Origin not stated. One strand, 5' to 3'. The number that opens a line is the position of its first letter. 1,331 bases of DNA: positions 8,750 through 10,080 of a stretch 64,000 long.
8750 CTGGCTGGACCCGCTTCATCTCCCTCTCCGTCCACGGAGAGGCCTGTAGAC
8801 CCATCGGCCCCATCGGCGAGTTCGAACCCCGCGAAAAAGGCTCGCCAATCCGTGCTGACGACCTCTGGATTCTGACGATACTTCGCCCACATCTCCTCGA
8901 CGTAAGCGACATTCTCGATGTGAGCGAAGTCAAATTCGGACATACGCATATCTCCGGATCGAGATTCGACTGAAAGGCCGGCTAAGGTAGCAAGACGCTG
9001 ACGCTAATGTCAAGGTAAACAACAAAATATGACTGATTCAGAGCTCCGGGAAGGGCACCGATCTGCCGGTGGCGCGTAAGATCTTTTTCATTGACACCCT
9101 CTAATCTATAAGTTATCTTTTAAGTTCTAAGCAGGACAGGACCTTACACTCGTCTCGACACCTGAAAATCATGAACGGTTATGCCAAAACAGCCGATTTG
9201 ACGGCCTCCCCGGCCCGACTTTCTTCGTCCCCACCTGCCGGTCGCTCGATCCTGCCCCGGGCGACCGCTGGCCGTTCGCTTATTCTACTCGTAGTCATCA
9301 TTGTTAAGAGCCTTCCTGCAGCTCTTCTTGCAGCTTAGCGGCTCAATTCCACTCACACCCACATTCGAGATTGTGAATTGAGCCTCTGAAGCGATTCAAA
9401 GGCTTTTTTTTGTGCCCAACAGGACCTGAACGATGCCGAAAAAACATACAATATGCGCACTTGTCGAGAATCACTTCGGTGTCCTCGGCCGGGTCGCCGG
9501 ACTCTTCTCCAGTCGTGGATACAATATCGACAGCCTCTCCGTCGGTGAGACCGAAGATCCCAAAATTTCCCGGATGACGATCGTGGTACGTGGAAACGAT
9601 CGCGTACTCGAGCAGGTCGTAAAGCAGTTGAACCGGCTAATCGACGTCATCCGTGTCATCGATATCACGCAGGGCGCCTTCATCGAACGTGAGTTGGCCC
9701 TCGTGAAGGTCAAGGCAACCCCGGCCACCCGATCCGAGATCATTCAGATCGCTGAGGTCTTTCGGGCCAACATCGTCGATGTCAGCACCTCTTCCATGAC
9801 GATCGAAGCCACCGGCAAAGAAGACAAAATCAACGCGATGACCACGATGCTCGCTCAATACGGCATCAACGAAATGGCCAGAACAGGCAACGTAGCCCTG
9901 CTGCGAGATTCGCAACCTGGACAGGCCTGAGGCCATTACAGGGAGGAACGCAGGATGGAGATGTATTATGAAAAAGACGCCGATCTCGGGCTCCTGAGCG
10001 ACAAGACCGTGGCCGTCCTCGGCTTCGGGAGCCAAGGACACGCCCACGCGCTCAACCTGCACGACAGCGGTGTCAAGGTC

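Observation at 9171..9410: Candidate leader-peptide transcription attenuator upstream of ilvH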

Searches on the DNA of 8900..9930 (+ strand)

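Call 4: search_rna_families(source=window, start=8900, end=9500, threshold=evalue, max_evalue=10, show_alignments=3)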
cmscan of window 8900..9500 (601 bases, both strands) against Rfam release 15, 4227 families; matches with E-value up to 10: 3.
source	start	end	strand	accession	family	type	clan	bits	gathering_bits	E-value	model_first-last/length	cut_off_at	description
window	9235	9271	+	RF03934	mir-m107-1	Gene; miRNA;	-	20.8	83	0.32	1-65/65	no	mir-m107-1 microRNA precursor family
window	9353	9411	+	RF02278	Betaproteobacteria_toxic_sRNA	Gene; sRNA;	-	15.1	50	2.6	1-64/64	no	Betaproteobacteria toxic small RNA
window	8932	8968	+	RF03045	proV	Gene; sRNA;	-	11.5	88.5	4.4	107-142/149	no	proV RNA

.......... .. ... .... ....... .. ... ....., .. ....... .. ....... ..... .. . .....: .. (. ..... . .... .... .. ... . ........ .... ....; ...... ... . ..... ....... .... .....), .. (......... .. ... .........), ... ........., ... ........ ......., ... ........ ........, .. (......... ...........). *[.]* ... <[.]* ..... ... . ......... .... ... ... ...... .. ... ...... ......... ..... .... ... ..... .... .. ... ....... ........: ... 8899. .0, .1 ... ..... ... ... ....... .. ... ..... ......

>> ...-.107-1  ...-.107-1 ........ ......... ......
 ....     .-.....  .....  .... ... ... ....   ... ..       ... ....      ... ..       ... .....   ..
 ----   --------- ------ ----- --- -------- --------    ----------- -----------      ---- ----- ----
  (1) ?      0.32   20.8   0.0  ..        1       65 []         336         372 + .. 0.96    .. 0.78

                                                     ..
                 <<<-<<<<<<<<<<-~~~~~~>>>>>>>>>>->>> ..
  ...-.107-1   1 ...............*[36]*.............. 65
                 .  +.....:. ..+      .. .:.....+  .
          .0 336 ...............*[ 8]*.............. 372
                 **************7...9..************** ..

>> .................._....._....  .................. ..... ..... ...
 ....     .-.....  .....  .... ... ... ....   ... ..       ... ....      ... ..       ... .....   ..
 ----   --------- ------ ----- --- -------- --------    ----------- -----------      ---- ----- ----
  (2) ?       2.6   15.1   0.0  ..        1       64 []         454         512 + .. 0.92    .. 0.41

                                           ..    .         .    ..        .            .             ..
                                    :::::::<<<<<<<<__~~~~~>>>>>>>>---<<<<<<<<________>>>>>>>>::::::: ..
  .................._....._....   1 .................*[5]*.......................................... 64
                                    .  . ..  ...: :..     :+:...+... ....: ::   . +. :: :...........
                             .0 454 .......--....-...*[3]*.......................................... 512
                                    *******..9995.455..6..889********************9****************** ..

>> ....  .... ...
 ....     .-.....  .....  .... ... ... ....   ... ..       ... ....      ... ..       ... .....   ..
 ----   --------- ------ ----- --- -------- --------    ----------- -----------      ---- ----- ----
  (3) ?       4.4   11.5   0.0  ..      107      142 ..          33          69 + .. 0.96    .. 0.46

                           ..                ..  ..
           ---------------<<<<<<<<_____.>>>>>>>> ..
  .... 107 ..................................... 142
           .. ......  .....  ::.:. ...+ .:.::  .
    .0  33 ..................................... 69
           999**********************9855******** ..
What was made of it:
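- On Curated Rfam leader, riboswitch and T-box families (Leu_leader, ilvB-OMG, T-box, ppGpp/ykkC and others): At E <= 10 on 8900-9500 there were only three unrelated weak hits (call 4).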

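Call 32: build_rna_model(alignment_id=A3, structure=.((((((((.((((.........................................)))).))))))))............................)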
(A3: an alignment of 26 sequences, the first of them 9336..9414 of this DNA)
Model R1 built from alignment A3 (26 sequences, 96 columns); structure: as given.
model positions 93; base pairs 12; branch points 0; effective number of sequences 7.32; information 0.614 bits per position. Calibrated on 0.2 Mb of random sequence (short: E-values are rough).
structure used (alignment columns):
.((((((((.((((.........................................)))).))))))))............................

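Call 33: search_with_rna_model(model_id=R1, sources=[window, L036, L037, L038, L039, L040, L041, L042, L043, L044, L045, L046, L047, L048, L049, L050, L051, L052, L053, L054, L055, L056, L057, L058, L059, L060, L061, L062, L063, L064, L065, L066, L067, L068, L069, L070, L071, L072, L073, L074, L075, L076, L077, L078, L079, L080, L081, L082, L083, L084, L085, L086, L087, L088, L089, L090, L011, L012, L013, L014, L015, L016, L017, L018, L024, L028, L030, L034, L035], max_evalue=1)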
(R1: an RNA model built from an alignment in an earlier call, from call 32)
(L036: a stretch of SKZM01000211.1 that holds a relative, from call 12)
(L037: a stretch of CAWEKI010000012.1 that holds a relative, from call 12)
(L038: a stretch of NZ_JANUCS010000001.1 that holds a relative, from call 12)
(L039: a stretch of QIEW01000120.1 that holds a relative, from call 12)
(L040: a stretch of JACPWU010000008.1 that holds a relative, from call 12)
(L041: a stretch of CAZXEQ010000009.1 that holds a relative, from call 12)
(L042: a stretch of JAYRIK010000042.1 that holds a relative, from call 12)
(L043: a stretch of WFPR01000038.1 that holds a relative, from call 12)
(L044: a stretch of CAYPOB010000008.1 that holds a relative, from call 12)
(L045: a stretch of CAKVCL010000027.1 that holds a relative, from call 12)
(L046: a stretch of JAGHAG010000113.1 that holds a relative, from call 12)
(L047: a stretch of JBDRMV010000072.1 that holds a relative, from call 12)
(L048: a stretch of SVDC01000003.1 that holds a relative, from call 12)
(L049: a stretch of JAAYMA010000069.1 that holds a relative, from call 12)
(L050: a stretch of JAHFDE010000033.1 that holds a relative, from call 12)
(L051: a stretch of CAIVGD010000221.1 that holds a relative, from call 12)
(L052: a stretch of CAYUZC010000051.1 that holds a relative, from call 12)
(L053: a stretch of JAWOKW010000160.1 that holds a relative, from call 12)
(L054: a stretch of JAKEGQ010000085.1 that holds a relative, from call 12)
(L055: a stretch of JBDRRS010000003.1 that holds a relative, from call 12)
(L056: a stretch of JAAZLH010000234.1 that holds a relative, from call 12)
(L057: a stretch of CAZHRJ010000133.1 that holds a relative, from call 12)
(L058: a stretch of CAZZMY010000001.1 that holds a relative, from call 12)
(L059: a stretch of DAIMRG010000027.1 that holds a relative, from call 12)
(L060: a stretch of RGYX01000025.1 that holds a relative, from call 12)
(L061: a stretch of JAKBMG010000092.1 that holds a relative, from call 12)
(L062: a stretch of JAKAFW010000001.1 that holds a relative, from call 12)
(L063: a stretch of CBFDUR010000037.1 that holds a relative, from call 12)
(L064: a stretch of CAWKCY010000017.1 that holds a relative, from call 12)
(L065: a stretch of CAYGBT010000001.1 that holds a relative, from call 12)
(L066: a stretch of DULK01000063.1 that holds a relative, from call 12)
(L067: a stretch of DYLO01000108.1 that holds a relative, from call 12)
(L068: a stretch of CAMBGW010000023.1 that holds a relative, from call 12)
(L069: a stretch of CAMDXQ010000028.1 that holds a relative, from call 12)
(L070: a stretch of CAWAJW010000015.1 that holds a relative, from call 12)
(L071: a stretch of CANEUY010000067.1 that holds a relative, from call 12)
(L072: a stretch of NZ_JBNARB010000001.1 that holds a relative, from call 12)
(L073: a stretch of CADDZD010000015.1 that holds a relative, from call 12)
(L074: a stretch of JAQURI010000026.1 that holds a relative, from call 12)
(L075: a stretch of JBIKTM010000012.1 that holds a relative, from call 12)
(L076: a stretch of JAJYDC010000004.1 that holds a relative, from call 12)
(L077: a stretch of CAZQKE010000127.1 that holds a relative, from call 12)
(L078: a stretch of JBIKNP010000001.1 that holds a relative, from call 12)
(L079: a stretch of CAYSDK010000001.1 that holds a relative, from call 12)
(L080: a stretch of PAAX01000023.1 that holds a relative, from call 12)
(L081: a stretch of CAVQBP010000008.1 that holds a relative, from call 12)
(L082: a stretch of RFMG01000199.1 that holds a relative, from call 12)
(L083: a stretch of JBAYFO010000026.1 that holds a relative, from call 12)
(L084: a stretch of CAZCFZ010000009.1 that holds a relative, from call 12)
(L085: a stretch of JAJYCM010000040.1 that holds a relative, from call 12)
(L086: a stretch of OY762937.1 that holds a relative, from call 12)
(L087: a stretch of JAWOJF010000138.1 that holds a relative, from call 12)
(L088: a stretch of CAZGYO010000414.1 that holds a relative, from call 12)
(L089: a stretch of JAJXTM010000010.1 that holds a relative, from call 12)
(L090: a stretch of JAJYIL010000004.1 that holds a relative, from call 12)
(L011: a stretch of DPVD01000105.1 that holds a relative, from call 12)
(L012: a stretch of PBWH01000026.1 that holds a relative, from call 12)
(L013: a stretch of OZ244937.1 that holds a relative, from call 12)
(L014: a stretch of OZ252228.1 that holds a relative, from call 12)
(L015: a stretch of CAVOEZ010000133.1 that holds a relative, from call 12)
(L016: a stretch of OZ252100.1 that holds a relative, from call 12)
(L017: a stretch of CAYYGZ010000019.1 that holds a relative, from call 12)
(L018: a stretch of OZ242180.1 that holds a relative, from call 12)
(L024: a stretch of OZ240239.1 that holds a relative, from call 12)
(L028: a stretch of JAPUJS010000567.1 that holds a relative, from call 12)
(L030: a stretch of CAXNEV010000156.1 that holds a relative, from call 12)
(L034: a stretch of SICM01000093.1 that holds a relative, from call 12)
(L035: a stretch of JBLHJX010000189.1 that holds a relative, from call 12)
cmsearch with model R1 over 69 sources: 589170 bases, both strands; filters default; matches with E-value up to 1: 26.
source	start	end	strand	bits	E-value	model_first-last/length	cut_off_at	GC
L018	3881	3973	+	97.5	6.9e-22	1-93/93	no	0.57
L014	3890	3977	+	86.8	3.4e-19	1-93/93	no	0.49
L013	3886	3975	+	85.8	6.1e-19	1-93/93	no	0.51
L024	3890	3975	+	73.3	8.7e-16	1-93/93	no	0.51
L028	2125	2213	+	72.2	1.6e-15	1-93/93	no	0.48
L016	3892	3976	+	59.2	3e-12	1-93/93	no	0.54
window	9336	9414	+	53.1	1e-10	1-93/93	no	0.44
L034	2330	2422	+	52.9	1.2e-10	1-93/93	no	0.57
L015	3902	3977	+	51.1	3.2e-10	1-93/93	no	0.49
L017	3898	3976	+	50.9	3.6e-10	1-93/93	no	0.48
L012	3896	3974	+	49.4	8.6e-10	1-93/93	no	0.54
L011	3897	3976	+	47.4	2.8e-09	1-93/93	no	0.52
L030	2494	2572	+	40.7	1.4e-07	1-93/93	no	0.46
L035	3903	3978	+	37.9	6.7e-07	1-93/93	no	0.42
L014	3885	3950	-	21.1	0.012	2-72/93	no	0.45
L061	1821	1870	+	18.7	0.045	8-60/93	no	0.24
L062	1821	1870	+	18.7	0.045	8-60/93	no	0.24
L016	3866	3950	-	18.7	0.045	1-93/93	no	0.48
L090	1828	1883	+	16.9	0.13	6-62/93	no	0.32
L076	1243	1290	+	16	0.22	9-59/93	no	0.27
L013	3887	3948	-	15.1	0.37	2-66/93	no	0.48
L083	453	544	+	14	0.71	1-93/93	no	0.29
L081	1995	2079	+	13.9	0.75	1-93/93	no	0.29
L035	6816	6879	-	13.8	0.78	1-93/93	no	0.53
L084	1794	1853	+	13.6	0.86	6-62/93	no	0.32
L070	2014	2069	+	13.4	0.95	6-62/93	no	0.3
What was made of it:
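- The covariance model finds exactly one copy per locus, always upstream of ilvH, and none in 55 loci of other phyla at E < 0.01 (call 33). The ORF is always tied to the switchable helices and to ilvH (call 33).
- Tried and rejected: The covariance model found a single site in the window and one per related locus (call 33).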

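Call 36: search_rna_families(sources=[L061, L090, L070, L084, L013, L018, L011], threshold=gathering)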
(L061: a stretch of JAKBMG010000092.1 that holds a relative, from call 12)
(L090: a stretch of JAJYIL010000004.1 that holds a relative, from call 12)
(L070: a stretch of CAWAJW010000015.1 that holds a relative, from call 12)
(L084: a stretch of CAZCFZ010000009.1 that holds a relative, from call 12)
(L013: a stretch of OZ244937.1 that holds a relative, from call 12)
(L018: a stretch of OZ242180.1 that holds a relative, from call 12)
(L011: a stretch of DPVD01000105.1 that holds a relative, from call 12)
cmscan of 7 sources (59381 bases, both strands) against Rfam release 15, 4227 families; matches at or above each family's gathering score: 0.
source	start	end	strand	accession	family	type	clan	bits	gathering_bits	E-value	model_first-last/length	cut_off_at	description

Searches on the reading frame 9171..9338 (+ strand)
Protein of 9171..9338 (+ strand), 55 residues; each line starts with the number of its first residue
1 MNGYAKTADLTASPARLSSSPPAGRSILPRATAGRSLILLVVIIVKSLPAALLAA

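Call 47: search_protein_families(library=ncbifam, proteins=[window:9171-9338:+], max_evalue=0.00001)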
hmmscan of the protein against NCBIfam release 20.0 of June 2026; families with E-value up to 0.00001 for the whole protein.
window:9171-9338:+ (55 aa): 0 families

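Call 63: list_cluster_members(proteins=[window:9171-9335:+, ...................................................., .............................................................])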
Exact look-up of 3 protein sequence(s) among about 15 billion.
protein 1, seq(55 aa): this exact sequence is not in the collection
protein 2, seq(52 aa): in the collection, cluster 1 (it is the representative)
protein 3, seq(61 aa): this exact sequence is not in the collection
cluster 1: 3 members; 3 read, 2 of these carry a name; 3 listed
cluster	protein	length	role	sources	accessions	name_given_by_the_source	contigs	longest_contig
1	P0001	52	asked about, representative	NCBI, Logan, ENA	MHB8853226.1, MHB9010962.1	MAG: hypothetical protein ACYC6P_07720 [Ignavibacteriaceae bacterium]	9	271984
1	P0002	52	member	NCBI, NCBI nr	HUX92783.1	MAG TPA: hypothetical protein VMV36_03180 [Ignavibacteriaceae bacterium] | hypothetical protein [Ignavibacteriaceae bacterium]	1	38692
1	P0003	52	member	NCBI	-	-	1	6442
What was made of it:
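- An analogous ORF in Ignavibacteriaceae is annotated as a hypothetical protein (call 63).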

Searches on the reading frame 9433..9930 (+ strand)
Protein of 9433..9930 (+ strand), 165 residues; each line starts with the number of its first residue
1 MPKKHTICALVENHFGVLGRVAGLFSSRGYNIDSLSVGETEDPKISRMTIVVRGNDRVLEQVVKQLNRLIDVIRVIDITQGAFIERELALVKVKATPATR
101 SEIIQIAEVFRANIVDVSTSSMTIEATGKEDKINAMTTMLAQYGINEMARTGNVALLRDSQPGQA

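Call 10: find_encoding_contigs(protein=window:9433-9930:+, flank=3000, max_places=10)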
Protein window:9433-9930:+ (165 aa): 22 contigs read that carry it; 10 places shown.
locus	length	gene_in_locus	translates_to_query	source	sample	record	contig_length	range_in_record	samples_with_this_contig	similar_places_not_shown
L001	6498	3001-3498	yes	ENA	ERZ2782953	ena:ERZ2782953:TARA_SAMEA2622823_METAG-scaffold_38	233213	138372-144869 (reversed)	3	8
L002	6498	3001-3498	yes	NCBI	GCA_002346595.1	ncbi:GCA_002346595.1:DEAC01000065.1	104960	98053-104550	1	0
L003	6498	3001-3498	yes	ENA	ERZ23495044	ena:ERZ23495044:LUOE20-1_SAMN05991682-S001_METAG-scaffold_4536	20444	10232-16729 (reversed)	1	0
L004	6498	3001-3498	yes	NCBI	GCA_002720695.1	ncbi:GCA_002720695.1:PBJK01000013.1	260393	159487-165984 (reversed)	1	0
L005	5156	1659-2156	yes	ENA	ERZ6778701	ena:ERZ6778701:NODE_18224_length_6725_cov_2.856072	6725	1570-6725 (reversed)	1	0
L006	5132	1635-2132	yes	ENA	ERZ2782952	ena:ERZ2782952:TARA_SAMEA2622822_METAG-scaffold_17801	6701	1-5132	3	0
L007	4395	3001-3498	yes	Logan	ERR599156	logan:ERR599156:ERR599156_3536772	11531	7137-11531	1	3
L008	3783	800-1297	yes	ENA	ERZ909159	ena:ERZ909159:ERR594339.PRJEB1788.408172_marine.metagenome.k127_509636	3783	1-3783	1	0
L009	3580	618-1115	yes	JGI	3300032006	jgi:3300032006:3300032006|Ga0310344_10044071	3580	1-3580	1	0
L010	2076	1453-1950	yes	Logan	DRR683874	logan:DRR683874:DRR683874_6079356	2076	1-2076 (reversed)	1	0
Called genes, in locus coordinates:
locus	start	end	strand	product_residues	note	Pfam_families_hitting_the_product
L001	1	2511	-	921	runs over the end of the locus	PF16078:2-oxogl_dehyd_N, PF00676:E1_dh, PF02779:Transket_pyr, PF16870:OxoGdeHyase_C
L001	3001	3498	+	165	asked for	PF01842:ACT, PF22629:ACT_AHAS_ss, PF13710:ACT_5, PF10369:ALS_ss_C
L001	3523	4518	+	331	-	PF02826:2-Hacid_dh_C (weak), PF03446:NAD_binding_2 (weak), PF03807:F420_oxidored (weak), PF07991:KARI_N, PF01450:KARI_C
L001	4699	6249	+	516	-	PF00682:HMGL-like, PF22617:HCS_D2, PF08502:LeuA_dimer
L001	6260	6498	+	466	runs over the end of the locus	PF00330:Aconitase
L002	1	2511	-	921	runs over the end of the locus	PF16078:2-oxogl_dehyd_N, PF00676:E1_dh, PF02779:Transket_pyr, PF16870:OxoGdeHyase_C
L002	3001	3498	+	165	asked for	PF01842:ACT, PF22629:ACT_AHAS_ss, PF13710:ACT_5, PF10369:ALS_ss_C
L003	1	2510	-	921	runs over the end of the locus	PF16078:2-oxogl_dehyd_N, PF00676:E1_dh, PF02779:Transket_pyr, PF16870:OxoGdeHyase_C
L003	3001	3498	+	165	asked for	PF01842:ACT, PF22629:ACT_AHAS_ss, PF13710:ACT_5, PF10369:ALS_ss_C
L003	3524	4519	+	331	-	PF02826:2-Hacid_dh_C (weak), PF03446:NAD_binding_2 (weak), PF03807:F420_oxidored (weak), PF07991:KARI_N, PF01450:KARI_C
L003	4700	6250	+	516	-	PF00682:HMGL-like, PF22617:HCS_D2, PF08502:LeuA_dimer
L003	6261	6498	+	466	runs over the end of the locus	PF00330:Aconitase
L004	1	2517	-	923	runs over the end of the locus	PF16078:2-oxogl_dehyd_N, PF00676:E1_dh, PF02779:Transket_pyr, PF16870:OxoGdeHyase_C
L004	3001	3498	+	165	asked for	PF01842:ACT, PF22629:ACT_AHAS_ss, PF13710:ACT_5, PF10369:ALS_ss_C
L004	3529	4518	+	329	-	PF02826:2-Hacid_dh_C (weak), PF07991:KARI_N, PF03446:NAD_binding_2 (weak), PF03807:F420_oxidored (weak), PF01450:KARI_C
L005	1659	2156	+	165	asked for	PF01842:ACT, PF22629:ACT_AHAS_ss, PF13710:ACT_5, PF10369:ALS_ss_C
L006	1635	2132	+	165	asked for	PF01842:ACT, PF22629:ACT_AHAS_ss, PF13710:ACT_5, PF10369:ALS_ss_C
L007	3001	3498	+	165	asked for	PF01842:ACT, PF22629:ACT_AHAS_ss, PF13710:ACT_5, PF10369:ALS_ss_C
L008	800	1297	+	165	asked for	PF01842:ACT, PF22629:ACT_AHAS_ss, PF13710:ACT_5, PF10369:ALS_ss_C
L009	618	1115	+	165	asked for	PF01842:ACT, PF22629:ACT_AHAS_ss, PF13710:ACT_5, PF10369:ALS_ss_C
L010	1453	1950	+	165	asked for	PF01842:ACT, PF22629:ACT_AHAS_ss, PF13710:ACT_5, PF10369:ALS_ss_C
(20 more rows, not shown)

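Call 12: find_related_loci(query=window:9433-9930:+, collection=genome_contigs, flank=4000)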
Query window:9433-9930:+ (165 aa) in genome_contigs; peptide patterns used: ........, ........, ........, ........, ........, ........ (x = any residue, [..] = any of these).
600 stretches matched a pattern (row limit reached: there are more); 476 encode a relative of the query (tblastn E <= 1e-3); the best 80 are kept; 80 distinct loci.
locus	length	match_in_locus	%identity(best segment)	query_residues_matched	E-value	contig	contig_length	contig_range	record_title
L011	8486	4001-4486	85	1-162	3e-89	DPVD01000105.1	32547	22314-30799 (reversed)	MAG TPA_asm: Candidatus Latescibacterota bacterium isolate UBA11886 contig_15939, whole genome shotgun sequence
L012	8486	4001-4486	84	1-162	5e-89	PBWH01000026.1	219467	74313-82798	MAG: Gemmatimonadetes bacterium isolate RS821 11442, whole genome shotgun sequence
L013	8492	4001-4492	85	1-164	4e-88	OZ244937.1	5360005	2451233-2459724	MAG: Candidatus Latescibacterota bacterium isolate 1c493fcc-a489-4500-a9bd-4f4019e95c1e genome assembly, chromosome: 1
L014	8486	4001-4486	83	1-162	1e-87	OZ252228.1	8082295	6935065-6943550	MAG: Candidatus Latescibacterota bacterium isolate 2d5a3a6b-ac94-4199-888f-c4fbb53c5f42 genome assembly, chromosome: 1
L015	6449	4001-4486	81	1-162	1e-86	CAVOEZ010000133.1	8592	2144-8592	MAG: Latescibacteria bacterium UBA2968 isolate CBN3_331.40 genome assembly, contig: Ga0302139_10002760, whole genome sho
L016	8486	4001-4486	83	1-162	2e-86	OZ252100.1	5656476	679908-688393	MAG: Candidatus Latescibacterota bacterium isolate a405b522-c60e-4cbd-8fa6-7b572aa56bb7 genome assembly, chromosome: 1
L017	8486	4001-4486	81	1-162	1e-85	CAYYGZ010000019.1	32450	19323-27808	MAG TPA_asm: uncultured bacterium isolate SRP308112_co1_409 genome assembly, contig: NODE_1722_length_32450_cov_5.354468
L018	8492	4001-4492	80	1-164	1e-85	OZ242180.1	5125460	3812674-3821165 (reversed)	MAG: Candidatus Latescibacterota bacterium isolate 7123bf0d-be33-4206-a55c-e1281b3fc930 genome assembly, chromosome: 1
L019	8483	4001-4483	81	1-161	5e-85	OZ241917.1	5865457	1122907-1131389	MAG: Candidatus Latescibacterota bacterium isolate 5e8d6608-c5e3-4027-8d72-793febe4c990 genome assembly, chromosome: 1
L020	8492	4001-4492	80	1-164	7e-85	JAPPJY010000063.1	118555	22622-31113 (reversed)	MAG: Gemmatimonadota bacterium isolate RHO2_bin_5 NODE_240_length_118555_cov_30.293806, whole genome shotgun sequence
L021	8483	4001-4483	81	1-161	7e-85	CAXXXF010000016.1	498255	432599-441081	MAG: Candidatus Latescibacterota bacterium isolate cdc6522c-bbe9-4fa3-a52d-301d393956c9 genome assembly, contig: contig_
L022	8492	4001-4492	80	1-164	9e-85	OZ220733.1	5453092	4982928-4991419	MAG: Candidatus Latescibacterota bacterium isolate cc6a1995-d657-4e87-88a0-a2308bb9e8e7 genome assembly, chromosome: 1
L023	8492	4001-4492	80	1-164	1e-84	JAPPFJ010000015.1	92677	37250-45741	MAG: Gemmatimonadota bacterium isolate RHO1_bin_28 NODE_547_length_92677_cov_39.485651, whole genome shotgun sequence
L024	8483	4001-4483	83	1-161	7e-85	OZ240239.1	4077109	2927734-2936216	MAG: Candidatus Latescibacterota bacterium isolate 9476a452-a56b-4094-aa10-7e41c1f40ab4 genome assembly, chromosome: 1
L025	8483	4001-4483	81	1-161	1e-84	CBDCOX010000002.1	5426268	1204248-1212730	MAG: Candidatus Latescibacterota bacterium isolate 3c4b53aa-e325-4963-aa18-2d5493478633 genome assembly, contig: contig_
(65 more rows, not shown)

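Call 17: search_protein_families(library=ncbifam, proteins=[window:9433-9930:+], max_evalue=1e-10)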
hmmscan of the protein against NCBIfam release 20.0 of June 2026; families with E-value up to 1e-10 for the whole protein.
window:9433-9930:+ (165 aa): 4 families
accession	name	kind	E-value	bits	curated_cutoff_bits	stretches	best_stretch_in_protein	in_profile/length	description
NF008864.0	PRK11895.1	equivalog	1e-69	233.4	119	1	3-161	2-160/164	acetolactate synthase small subunit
TIGR00119.1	acolac_sm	equivalog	1.6e-63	213.4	56.9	1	3-159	1-157/158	acetolactate synthase small subunit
NF006036.0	PRK08178.1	equivalog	1.8e-12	47.1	128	1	10-79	20-88/102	acetolactate synthase small subunit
NF005233.0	PRK06737.1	equivalog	6.2e-11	42.3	102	0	5-75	3-73/76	ACT domain-containing protein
